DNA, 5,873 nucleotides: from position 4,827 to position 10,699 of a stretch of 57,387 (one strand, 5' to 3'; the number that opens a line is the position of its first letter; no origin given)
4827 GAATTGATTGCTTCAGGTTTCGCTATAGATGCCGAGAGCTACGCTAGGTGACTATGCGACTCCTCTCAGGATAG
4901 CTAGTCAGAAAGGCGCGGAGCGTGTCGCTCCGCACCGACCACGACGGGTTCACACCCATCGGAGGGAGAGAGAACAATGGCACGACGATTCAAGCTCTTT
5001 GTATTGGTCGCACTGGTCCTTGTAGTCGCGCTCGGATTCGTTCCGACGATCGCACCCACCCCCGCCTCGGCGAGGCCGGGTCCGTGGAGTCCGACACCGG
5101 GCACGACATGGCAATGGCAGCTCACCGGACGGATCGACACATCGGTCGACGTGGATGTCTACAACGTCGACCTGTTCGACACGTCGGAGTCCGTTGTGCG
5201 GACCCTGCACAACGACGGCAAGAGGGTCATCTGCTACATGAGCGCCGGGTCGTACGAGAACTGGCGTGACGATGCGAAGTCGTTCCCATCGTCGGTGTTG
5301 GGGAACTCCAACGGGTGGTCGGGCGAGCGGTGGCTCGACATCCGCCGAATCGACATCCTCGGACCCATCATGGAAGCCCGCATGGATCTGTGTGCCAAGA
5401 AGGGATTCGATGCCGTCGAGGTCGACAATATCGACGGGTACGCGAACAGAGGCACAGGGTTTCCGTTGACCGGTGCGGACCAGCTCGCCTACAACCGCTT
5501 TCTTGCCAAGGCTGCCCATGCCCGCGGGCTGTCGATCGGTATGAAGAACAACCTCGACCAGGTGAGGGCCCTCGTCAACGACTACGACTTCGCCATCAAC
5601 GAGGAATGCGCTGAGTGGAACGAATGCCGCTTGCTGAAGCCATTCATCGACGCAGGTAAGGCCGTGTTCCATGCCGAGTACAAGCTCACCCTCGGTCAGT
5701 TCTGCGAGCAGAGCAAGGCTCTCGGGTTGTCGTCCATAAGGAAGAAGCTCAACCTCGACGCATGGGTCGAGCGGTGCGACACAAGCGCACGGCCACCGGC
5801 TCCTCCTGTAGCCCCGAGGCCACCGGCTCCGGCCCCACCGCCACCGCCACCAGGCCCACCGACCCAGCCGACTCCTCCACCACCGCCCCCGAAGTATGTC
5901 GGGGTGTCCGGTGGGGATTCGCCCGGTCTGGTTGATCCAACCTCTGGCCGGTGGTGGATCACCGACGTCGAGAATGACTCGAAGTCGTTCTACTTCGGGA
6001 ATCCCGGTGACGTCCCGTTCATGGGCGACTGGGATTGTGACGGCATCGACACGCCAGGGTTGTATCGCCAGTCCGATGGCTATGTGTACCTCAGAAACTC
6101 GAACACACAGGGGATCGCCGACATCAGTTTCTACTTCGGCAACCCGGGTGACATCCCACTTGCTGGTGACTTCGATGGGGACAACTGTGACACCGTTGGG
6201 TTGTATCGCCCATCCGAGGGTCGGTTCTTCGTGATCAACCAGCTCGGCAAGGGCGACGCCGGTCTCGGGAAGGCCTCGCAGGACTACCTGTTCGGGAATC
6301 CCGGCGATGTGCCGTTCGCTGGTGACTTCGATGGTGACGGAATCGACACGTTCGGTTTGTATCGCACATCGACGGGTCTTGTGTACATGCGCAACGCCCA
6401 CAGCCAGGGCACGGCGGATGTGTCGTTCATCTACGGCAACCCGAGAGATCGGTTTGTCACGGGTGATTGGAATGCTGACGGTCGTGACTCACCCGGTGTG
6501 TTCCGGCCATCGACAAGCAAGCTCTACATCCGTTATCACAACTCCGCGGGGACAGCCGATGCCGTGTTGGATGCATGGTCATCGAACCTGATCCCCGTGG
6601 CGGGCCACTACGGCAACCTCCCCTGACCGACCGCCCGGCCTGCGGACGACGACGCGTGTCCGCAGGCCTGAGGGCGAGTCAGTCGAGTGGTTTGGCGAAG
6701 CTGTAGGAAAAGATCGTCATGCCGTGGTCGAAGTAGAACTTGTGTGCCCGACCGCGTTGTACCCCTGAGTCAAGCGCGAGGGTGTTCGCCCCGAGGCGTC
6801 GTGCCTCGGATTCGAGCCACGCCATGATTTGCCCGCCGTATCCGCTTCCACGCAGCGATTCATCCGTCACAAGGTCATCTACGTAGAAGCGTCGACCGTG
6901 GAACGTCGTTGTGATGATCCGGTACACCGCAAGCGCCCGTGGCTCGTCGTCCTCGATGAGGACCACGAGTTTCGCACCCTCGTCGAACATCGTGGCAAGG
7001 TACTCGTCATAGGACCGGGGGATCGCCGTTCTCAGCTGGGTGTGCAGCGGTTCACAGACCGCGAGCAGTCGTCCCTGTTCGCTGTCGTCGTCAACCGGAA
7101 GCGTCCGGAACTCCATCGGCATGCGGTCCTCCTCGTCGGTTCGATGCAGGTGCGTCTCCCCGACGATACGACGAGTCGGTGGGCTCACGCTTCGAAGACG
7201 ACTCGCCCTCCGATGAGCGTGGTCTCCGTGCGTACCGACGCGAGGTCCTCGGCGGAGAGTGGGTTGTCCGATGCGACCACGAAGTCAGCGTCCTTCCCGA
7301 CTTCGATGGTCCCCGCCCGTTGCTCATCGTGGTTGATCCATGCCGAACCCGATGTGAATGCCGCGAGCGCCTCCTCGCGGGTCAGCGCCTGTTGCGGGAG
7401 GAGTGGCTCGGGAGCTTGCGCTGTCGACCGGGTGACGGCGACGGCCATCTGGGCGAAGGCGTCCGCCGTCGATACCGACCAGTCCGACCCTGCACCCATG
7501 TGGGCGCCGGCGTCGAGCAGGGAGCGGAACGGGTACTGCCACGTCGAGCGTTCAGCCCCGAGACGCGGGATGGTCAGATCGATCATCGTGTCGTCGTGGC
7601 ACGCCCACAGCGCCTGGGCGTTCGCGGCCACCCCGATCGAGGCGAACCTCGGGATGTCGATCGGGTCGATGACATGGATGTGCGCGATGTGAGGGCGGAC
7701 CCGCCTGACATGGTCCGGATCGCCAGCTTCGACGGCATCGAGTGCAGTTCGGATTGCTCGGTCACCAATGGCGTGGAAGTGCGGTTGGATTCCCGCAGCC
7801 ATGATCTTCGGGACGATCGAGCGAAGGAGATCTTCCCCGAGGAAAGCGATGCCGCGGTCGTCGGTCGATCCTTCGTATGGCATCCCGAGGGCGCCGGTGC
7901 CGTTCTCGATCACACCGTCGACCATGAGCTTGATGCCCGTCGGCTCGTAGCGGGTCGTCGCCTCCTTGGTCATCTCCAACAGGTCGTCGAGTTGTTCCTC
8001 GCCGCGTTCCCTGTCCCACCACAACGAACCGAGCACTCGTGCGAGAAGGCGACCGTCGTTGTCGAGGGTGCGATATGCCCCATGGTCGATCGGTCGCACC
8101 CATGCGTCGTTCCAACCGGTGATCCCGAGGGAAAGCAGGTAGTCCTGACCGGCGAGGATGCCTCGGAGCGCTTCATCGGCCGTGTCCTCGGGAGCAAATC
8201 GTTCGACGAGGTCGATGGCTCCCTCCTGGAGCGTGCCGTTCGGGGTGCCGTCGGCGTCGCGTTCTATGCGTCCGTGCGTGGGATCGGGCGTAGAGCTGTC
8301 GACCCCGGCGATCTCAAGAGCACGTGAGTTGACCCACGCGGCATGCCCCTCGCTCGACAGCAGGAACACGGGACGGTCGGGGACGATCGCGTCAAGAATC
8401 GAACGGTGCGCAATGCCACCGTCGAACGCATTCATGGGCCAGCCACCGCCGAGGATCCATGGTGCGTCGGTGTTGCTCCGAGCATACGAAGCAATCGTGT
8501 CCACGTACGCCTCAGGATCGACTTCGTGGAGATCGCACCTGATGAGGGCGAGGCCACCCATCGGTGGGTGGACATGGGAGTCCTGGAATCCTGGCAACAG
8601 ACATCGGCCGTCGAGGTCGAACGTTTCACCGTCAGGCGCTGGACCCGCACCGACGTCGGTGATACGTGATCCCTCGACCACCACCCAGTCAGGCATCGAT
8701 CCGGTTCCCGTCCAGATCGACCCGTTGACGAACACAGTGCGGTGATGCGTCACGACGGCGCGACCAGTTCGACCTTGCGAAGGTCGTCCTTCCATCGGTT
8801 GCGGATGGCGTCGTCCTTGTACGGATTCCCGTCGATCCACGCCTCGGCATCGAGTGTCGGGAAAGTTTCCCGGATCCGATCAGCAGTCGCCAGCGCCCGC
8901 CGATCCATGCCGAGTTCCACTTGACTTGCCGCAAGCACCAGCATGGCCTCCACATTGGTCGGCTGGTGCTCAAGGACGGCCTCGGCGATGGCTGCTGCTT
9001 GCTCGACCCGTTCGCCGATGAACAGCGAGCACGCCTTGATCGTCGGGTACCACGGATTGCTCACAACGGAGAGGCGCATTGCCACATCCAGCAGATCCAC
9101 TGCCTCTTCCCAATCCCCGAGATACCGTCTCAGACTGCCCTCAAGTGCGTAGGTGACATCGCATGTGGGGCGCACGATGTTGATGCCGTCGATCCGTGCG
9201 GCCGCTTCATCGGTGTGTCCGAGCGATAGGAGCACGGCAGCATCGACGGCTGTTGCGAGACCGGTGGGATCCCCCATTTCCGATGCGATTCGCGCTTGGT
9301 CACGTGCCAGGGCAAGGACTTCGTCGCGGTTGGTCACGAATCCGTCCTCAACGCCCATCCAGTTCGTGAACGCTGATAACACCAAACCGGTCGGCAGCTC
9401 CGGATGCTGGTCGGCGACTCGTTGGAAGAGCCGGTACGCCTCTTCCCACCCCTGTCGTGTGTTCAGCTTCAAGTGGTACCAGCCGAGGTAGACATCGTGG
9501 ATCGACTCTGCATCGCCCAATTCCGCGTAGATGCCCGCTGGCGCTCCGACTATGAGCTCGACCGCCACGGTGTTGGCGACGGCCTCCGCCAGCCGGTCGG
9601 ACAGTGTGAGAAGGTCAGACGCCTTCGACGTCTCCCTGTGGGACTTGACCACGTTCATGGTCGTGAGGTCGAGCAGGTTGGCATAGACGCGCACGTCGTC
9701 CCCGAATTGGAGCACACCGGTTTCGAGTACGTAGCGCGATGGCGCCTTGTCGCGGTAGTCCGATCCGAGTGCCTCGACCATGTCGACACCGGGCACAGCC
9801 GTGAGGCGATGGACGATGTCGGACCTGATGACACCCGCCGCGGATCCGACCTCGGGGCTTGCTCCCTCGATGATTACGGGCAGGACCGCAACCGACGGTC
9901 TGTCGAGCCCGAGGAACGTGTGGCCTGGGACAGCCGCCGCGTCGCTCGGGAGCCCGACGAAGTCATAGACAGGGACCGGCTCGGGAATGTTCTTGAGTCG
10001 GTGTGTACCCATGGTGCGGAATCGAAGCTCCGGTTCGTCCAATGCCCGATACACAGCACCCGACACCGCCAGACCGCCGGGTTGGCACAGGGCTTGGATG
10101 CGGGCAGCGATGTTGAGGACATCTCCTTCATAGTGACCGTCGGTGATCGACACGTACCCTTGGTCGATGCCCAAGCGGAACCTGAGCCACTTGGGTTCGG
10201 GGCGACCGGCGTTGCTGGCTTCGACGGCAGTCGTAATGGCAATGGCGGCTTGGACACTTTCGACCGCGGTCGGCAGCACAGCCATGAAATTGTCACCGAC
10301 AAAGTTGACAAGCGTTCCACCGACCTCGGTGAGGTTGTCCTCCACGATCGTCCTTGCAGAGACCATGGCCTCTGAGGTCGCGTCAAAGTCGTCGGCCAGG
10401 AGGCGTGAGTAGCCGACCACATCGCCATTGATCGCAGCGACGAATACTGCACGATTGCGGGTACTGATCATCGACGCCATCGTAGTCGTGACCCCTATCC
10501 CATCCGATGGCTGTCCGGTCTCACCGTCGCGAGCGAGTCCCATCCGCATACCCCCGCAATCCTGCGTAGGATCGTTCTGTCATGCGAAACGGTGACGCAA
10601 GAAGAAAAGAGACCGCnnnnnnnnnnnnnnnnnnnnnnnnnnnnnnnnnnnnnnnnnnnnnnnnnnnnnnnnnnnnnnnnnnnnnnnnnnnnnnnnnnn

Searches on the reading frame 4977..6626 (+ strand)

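Call 7: search_protein_families(library=pfam, proteins=[window:4977-6626:+])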
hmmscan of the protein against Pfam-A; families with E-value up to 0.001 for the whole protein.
window:4977-6626:+ (549 aa): 1 family
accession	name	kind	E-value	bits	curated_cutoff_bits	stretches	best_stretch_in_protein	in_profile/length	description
PF03537.19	Glyco_hydro_114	-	1.1e-87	293.5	27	1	44-263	1-231/231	Glycoside-hydrolase family GH114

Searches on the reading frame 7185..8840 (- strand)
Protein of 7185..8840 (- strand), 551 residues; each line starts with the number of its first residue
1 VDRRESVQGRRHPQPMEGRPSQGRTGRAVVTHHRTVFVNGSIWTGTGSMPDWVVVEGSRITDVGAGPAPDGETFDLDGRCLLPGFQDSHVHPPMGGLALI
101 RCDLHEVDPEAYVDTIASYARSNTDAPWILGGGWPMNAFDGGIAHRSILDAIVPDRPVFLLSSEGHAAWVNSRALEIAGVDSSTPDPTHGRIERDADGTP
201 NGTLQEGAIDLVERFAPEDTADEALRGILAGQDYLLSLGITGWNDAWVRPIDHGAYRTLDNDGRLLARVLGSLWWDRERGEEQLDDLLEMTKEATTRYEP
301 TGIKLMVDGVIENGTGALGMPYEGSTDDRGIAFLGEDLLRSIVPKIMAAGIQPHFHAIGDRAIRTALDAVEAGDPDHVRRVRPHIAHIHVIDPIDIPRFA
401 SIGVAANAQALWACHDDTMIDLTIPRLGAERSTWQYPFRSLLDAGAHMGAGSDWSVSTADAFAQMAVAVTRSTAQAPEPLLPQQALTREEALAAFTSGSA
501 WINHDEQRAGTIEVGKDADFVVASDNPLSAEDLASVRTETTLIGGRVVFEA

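Call 7: search_protein_families(library=pfam, proteins=[window:7185-8840:-])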
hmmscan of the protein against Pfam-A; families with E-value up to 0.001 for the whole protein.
window:7185-8840:- (551 aa): 2 families
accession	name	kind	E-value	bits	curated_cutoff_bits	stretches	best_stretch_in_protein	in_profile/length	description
PF07969.17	Amidohydro_3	-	1.5e-80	272.4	29.7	1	72-549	1-472/472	Amidohydrolase family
PF01979.26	Amidohydro_1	-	3.3e-14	53.3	25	1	336-548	134-345/345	Amidohydrolase family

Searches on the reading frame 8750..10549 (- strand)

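Call 7: search_protein_families(library=pfam, proteins=[window:8750-10549:-])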
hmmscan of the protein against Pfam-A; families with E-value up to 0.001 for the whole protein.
window:8750-10549:- (599 aa): 5 families
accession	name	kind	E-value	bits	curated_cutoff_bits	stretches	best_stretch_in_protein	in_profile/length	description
PF14559.12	TPR_19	-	2.9e-09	37.5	25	1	514-570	6-61/68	Tetratricopeptide repeat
PF13174.12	TPR_6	-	5.6e-07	30.2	26.3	0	534-564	1-31/33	Tetratricopeptide repeat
PF13428.12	TPR_14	-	2.1e-05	25.2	23.5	0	534-572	2-39/44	Tetratricopeptide repeat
PF09613.16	HrpB1_HrpK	-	0.00015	21.9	29.3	0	430-539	13-118/126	Bacterial type III secretion protein (HrpB1_HrpK)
PF00211.25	Guanylate_cyc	-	0.00017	21.7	21.9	1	70-186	43-171/183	Adenylate and Guanylate cyclase catalytic domain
